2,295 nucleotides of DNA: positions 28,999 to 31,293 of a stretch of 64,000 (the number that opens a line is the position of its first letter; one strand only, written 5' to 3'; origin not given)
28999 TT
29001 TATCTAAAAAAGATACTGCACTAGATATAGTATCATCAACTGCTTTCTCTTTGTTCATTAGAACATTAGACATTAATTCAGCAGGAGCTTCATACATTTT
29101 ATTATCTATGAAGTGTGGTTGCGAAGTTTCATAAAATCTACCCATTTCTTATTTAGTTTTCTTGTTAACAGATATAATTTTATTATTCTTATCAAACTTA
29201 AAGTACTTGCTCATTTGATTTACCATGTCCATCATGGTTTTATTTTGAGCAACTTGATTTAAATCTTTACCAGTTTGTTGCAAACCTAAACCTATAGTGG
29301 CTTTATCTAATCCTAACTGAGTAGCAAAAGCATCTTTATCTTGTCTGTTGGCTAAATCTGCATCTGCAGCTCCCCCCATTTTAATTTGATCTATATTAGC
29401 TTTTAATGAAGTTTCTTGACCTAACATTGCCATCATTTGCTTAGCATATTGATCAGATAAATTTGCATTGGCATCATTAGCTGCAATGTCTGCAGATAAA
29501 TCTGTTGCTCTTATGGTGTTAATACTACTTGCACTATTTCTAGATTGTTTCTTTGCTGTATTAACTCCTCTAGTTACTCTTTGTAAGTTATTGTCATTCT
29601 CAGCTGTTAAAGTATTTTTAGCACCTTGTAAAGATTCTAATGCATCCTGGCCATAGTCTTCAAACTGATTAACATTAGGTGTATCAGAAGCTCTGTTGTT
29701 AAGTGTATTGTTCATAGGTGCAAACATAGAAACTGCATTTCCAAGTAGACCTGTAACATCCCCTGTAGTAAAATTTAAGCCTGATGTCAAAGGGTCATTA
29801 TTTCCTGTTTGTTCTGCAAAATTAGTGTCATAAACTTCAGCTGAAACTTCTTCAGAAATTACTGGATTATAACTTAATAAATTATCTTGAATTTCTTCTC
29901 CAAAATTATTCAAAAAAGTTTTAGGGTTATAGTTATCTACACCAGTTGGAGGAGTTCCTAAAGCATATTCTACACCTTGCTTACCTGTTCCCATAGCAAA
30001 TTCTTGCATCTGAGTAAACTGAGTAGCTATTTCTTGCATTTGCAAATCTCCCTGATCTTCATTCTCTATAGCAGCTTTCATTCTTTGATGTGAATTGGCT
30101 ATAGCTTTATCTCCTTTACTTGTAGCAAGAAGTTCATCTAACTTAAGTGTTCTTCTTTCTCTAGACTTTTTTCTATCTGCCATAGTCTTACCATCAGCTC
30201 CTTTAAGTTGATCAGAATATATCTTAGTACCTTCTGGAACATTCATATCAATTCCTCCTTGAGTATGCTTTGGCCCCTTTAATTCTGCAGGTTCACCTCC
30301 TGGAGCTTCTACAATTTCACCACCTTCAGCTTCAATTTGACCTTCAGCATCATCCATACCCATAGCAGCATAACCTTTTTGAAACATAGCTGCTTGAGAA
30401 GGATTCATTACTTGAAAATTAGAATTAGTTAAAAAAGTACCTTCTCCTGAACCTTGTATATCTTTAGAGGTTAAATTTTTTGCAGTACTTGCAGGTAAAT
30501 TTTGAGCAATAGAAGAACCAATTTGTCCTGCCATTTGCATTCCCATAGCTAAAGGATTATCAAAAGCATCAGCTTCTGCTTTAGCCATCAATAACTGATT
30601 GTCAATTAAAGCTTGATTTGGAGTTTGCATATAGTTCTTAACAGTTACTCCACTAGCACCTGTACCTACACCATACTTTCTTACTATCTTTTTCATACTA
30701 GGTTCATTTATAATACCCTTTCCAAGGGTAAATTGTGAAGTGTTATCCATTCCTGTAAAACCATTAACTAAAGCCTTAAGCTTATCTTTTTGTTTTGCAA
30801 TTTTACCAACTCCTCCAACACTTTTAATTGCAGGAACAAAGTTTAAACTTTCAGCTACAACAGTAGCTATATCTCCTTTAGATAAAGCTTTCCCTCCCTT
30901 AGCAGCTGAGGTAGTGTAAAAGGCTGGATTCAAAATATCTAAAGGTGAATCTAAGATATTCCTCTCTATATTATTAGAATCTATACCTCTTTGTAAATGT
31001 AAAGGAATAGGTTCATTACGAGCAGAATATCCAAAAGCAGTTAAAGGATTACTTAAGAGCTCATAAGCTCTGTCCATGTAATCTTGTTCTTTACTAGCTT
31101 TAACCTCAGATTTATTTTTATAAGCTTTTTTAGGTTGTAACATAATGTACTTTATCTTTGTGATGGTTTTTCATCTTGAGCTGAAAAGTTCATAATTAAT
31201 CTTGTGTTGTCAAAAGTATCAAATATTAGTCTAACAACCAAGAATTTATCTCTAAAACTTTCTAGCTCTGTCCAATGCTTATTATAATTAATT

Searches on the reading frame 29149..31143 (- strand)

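Call 35: search_protein_families(library=pfam, proteins=[window:29149-31143:-], max_evalue=0.1)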
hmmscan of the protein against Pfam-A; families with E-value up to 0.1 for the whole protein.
window:29149-31143:- (664 aa): 0 families

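Call 36: search_protein_families(library=phrogs, proteins=[window:29149-31143:-], max_evalue=0.01)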
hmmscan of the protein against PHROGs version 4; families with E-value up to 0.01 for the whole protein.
window:29149-31143:- (664 aa): 1 family
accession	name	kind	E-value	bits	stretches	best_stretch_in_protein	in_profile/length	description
phrog_15413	-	unknown function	2.2e-106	357.9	2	459-663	391-597/628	-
